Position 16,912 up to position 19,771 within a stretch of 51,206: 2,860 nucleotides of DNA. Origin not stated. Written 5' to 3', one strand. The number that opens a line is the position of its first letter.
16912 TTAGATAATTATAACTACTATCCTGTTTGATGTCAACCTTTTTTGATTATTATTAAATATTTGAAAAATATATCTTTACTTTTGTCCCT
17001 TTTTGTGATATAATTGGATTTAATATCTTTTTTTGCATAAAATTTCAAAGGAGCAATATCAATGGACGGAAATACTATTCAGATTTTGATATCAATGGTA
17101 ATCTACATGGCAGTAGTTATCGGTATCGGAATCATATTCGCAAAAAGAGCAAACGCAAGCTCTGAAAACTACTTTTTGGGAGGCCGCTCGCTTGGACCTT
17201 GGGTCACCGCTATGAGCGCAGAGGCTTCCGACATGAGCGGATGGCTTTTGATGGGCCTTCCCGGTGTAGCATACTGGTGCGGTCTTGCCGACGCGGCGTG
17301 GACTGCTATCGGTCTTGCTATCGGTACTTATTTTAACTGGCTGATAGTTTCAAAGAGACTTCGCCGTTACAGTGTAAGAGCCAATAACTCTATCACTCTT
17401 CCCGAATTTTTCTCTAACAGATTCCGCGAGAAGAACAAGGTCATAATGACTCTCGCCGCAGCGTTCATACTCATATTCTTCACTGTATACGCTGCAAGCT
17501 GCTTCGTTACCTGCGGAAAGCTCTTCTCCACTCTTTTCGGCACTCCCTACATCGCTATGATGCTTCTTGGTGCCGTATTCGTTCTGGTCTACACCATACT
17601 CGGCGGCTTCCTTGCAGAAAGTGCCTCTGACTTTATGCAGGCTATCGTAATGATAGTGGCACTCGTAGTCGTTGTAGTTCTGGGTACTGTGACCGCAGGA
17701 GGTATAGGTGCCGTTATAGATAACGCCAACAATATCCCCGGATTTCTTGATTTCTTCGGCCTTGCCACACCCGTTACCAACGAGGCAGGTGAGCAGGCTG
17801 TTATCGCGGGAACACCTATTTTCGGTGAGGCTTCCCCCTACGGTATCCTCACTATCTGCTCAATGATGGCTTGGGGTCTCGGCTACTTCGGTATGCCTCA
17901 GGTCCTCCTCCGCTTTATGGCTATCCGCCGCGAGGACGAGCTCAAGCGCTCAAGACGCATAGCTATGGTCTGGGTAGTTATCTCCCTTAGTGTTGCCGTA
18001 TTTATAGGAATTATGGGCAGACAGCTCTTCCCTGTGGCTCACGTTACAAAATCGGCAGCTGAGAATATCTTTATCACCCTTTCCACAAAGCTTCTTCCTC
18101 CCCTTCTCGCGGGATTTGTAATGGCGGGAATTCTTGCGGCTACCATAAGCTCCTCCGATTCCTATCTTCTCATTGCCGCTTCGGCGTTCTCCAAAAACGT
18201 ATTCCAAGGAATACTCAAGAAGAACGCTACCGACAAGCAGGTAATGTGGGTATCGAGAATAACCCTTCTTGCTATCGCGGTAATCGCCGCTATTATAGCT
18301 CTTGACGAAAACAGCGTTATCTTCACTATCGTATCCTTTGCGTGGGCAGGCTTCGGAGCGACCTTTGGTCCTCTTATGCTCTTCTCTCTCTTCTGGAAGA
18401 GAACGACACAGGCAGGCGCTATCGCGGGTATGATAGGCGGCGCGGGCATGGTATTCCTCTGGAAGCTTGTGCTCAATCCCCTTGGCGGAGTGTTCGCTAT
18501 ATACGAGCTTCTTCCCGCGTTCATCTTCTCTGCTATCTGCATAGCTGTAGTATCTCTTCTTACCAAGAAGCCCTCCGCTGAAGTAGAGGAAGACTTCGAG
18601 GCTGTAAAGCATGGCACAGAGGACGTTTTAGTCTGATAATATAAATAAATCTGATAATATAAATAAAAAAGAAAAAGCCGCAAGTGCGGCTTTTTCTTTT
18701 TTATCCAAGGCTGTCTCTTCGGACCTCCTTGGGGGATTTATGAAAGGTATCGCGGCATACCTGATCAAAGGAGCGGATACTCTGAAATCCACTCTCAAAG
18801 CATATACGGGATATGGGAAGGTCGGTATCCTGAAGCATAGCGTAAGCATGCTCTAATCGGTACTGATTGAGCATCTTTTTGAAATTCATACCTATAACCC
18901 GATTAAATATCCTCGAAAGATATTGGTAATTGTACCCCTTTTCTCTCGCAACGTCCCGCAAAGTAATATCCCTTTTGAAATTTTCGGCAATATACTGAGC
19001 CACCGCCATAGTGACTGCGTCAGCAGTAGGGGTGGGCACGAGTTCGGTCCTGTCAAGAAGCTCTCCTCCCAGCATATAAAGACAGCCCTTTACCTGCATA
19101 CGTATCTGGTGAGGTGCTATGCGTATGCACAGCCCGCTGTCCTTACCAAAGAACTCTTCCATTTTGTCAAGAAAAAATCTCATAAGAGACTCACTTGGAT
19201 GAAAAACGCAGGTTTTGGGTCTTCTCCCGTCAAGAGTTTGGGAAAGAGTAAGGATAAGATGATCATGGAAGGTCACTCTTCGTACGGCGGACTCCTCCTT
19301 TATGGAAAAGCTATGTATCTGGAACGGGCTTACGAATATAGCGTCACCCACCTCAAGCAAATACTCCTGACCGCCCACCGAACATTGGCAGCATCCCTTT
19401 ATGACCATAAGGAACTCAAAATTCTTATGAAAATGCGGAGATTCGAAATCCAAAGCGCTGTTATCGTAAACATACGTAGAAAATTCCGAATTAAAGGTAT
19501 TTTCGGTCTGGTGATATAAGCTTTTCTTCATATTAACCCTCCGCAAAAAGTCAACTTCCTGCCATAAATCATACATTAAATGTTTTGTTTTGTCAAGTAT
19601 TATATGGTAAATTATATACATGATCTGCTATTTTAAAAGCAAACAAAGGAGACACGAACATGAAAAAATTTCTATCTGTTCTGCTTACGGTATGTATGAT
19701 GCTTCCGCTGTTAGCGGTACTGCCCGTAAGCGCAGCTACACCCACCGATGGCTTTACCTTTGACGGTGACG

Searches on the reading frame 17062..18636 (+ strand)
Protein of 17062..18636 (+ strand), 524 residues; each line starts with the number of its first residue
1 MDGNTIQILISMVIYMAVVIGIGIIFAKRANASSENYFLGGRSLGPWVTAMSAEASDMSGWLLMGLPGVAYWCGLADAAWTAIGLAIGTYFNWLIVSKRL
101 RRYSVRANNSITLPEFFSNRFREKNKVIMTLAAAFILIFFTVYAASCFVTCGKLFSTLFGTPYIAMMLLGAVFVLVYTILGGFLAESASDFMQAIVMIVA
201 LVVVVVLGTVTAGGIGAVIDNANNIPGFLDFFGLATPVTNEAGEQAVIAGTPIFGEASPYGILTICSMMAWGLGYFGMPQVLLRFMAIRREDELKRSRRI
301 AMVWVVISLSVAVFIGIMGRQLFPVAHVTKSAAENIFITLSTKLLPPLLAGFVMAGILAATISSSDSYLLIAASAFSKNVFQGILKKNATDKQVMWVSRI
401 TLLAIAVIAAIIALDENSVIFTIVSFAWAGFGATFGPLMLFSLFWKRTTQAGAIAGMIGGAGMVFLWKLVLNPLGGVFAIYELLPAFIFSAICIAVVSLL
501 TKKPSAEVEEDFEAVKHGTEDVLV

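Call 39: search_protein_families(library=pfam, proteins=[window:17062-18636:+], max_evalue=0.001)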
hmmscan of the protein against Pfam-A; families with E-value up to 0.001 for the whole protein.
window:17062-18636:+ (524 aa): 1 family
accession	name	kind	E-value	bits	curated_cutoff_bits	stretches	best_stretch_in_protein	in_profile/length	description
PF00474.23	SSF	-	1.2e-88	298.2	22.8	1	37-460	1-406/406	Sodium:solute symporter family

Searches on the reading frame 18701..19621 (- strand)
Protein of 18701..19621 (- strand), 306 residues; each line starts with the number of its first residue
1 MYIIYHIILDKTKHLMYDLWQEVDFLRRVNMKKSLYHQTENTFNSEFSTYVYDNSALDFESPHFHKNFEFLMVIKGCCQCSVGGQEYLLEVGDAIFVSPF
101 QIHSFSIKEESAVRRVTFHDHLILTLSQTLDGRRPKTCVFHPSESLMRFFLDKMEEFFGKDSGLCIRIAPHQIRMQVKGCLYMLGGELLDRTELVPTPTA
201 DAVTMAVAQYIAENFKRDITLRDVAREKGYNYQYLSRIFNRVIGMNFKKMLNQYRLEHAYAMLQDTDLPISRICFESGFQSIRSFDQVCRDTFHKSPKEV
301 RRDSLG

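Call 39: search_protein_families(library=pfam, proteins=[window:18701-19621:-], max_evalue=0.001)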
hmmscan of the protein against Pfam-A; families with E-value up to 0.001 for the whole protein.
window:18701-19621:- (306 aa): 4 families
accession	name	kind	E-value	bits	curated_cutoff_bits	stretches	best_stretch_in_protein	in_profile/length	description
PF12833.13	HTH_18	-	1.1e-19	70.9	33.6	1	225-302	2-79/80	Helix-turn-helix domain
PF00165.29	HTH_AraC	-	1.5e-11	44.6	26.6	1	211-245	1-35/42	Bacterial regulatory helix-turn-helix proteins, AraC family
PF02311.25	AraC_binding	-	5.8e-08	33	21.1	1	58-148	15-107/135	AraC-like ligand binding domain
PF07883.17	Cupin_2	-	7.1e-08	32.5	27.2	1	61-113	12-64/70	Cupin domain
